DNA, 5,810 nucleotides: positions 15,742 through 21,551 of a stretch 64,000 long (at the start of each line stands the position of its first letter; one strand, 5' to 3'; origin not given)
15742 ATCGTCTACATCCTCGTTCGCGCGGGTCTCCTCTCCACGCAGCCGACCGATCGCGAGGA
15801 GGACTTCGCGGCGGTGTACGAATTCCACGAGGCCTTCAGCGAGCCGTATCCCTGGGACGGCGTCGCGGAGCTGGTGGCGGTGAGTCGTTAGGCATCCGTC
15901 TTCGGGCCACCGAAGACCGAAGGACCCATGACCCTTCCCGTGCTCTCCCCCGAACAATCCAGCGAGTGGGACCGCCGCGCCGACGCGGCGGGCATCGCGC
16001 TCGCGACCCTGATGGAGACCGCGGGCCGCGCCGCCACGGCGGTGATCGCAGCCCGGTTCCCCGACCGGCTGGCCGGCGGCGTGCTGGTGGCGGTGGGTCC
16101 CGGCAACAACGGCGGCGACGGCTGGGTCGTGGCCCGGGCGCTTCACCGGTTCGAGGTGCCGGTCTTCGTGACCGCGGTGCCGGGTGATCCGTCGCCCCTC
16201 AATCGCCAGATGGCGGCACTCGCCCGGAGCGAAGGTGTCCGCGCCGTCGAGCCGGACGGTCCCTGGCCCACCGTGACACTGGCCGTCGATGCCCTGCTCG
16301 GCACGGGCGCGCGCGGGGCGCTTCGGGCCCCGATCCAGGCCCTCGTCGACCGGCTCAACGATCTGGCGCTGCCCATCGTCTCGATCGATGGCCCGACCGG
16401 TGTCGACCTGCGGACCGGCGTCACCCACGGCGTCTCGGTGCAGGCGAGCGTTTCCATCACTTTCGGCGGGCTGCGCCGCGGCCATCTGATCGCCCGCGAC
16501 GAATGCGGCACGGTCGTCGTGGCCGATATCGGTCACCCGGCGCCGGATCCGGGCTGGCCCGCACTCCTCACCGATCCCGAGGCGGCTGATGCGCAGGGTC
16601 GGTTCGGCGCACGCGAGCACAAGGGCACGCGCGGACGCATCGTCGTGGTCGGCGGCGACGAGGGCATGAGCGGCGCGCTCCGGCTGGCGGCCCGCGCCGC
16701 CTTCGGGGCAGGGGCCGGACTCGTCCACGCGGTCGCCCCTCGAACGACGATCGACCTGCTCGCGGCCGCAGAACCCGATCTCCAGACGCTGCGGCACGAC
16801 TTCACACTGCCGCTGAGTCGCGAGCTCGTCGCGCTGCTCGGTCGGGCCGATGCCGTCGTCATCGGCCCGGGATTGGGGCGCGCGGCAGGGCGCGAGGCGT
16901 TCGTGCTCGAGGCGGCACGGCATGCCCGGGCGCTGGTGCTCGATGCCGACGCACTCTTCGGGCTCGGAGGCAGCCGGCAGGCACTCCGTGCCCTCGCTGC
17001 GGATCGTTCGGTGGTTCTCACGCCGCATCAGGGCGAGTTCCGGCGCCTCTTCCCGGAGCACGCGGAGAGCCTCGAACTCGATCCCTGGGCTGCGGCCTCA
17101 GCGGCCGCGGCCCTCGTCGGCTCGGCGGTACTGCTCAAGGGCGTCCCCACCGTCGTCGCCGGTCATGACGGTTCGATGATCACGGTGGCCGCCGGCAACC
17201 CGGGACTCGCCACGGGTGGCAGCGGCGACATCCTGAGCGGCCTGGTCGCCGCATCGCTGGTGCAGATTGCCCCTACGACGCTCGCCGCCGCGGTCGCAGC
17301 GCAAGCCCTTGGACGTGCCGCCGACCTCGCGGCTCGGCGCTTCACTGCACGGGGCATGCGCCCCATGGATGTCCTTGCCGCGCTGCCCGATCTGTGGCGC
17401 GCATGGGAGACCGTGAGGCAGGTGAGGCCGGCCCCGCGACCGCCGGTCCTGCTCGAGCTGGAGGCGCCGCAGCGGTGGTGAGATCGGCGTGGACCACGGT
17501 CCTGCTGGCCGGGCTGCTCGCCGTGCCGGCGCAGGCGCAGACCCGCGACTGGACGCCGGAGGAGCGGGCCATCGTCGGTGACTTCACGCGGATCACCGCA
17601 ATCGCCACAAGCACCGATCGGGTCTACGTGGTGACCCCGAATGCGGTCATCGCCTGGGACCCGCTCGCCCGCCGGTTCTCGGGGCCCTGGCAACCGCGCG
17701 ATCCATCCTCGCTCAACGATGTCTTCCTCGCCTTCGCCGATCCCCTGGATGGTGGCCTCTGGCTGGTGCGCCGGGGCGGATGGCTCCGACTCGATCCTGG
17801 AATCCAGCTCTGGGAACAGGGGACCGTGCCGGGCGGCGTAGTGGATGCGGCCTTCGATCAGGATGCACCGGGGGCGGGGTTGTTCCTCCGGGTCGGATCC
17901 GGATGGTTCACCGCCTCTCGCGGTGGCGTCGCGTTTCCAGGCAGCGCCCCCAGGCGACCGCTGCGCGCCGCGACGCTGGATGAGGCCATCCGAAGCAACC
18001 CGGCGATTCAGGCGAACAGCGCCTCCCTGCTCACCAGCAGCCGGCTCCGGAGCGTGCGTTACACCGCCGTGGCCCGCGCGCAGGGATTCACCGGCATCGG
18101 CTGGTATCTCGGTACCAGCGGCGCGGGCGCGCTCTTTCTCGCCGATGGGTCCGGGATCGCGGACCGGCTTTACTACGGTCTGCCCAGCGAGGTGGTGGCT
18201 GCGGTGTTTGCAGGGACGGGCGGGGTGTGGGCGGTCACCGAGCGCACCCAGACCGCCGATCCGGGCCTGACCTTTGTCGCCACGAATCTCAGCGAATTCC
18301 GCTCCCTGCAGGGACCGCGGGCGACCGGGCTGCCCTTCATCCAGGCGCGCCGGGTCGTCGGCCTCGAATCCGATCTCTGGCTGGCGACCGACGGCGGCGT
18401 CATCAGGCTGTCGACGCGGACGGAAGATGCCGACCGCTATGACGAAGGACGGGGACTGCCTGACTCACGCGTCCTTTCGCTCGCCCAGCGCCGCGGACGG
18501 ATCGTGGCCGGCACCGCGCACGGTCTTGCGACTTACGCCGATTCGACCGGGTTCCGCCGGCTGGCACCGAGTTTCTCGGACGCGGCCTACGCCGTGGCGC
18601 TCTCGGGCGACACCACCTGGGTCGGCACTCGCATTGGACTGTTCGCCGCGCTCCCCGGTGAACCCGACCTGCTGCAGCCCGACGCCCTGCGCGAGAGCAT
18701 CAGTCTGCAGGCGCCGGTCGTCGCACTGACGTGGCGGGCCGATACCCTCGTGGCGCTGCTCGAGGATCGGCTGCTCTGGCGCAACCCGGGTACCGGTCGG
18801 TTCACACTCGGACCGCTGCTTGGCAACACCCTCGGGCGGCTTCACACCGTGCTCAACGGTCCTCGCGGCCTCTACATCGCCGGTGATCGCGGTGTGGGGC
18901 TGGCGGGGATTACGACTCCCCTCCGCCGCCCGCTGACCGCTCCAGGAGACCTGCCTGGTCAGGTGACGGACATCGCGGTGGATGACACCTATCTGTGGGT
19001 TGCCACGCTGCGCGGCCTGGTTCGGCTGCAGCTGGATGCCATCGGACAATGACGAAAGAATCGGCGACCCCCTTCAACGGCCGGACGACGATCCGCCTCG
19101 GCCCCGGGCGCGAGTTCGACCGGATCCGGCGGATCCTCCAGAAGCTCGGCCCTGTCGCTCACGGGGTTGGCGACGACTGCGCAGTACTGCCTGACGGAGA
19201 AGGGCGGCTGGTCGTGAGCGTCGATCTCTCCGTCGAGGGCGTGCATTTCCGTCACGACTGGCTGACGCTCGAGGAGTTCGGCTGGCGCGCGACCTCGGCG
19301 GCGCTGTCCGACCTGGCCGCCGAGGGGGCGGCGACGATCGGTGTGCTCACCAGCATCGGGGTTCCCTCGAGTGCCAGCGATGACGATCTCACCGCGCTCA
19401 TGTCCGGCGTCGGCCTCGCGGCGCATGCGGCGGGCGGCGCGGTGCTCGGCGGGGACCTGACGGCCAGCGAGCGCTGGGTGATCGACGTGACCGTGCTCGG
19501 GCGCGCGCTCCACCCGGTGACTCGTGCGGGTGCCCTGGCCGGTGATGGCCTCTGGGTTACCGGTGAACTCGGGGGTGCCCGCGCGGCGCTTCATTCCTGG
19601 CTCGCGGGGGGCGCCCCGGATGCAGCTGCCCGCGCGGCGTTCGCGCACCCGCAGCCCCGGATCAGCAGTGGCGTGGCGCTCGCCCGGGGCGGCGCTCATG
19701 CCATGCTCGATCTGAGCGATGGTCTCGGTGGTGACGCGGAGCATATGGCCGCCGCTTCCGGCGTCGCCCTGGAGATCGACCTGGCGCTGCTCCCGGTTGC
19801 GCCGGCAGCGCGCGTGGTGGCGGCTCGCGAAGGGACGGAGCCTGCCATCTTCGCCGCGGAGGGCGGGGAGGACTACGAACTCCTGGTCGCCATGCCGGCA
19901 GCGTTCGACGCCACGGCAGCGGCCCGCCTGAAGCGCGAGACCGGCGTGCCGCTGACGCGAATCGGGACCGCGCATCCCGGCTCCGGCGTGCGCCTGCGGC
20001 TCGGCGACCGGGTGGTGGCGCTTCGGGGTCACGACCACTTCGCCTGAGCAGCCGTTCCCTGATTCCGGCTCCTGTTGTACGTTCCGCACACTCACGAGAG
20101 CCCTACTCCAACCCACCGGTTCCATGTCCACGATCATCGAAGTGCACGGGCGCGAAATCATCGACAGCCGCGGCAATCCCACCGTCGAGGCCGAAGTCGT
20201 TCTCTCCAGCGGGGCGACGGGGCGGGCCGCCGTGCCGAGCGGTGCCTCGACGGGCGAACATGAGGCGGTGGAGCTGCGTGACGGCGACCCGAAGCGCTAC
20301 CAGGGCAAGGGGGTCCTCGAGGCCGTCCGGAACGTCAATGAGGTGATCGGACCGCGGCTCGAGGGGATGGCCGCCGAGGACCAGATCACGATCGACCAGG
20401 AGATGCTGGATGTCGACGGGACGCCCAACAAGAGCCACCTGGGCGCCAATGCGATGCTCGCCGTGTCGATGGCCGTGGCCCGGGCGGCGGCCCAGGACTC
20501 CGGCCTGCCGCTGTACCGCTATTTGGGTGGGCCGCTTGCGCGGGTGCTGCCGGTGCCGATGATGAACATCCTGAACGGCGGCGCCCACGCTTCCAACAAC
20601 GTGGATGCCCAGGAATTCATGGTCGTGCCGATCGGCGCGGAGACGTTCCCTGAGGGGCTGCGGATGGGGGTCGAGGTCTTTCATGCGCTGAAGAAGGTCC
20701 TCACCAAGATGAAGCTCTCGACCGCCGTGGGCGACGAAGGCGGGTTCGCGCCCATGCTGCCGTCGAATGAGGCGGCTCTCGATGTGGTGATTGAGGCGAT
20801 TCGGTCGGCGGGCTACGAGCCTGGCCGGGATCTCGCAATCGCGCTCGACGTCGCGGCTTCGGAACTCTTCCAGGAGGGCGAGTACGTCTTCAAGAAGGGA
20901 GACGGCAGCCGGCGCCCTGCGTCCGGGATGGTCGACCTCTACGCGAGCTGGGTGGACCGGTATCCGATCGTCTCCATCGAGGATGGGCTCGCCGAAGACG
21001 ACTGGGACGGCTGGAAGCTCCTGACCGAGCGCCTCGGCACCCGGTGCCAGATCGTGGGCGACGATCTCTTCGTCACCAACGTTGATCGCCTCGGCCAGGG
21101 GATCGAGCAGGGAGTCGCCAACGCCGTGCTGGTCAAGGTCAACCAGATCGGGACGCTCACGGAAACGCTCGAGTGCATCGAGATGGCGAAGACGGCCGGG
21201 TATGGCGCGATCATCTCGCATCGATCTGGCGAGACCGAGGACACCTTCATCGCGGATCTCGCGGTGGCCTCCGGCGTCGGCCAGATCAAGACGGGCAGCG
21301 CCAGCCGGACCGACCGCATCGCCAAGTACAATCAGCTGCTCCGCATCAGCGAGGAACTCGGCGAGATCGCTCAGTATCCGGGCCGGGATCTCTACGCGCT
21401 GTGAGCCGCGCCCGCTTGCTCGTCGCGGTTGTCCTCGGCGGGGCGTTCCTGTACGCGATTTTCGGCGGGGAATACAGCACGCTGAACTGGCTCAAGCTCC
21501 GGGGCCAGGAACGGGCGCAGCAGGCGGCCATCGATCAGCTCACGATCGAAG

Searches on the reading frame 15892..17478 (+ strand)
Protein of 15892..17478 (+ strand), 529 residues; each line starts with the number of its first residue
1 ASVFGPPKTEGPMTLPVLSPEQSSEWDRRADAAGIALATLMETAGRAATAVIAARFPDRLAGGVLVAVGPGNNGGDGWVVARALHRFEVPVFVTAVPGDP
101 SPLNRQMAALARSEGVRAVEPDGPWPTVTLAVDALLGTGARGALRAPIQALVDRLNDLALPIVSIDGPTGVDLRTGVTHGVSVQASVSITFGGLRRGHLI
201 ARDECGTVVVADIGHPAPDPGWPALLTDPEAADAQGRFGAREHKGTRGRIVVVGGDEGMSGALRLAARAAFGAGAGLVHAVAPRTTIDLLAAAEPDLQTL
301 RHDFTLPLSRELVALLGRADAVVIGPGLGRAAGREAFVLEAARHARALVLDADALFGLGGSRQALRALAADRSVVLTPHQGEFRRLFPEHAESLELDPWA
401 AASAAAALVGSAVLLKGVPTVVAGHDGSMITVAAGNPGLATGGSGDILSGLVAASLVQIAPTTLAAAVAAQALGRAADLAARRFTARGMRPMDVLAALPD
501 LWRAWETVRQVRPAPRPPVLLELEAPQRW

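Call 56: search_protein_families(library=pfam, proteins=[window:15892-17478:+], max_evalue=0.00001)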
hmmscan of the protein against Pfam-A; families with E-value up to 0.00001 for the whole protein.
window:15892-17478:+ (529 aa): 2 families
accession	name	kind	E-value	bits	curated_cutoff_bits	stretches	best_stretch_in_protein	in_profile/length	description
PF01256.23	Carb_kinase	-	1e-47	163.1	27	1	251-499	2-241/242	NAD(P)H-hydrate dehydratase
PF03853.21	YjeF_N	-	1.2e-32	113.6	24.9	1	39-197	3-169/169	YjeF-related protein N-terminus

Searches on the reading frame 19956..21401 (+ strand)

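Call 56: search_protein_families(library=pfam, proteins=[window:19956-21401:+], max_evalue=0.00001)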
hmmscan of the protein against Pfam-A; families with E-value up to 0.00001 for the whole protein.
window:19956-21401:+ (482 aa): 2 families
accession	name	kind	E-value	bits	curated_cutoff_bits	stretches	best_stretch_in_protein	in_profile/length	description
PF00113.28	Enolase_C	-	7.4e-124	413.3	21.5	1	196-479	2-292/296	Enolase, C-terminal TIM barrel domain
PF03952.21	Enolase_N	-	9.8e-60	200.9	35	1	60-190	1-131/131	Enolase, N-terminal domain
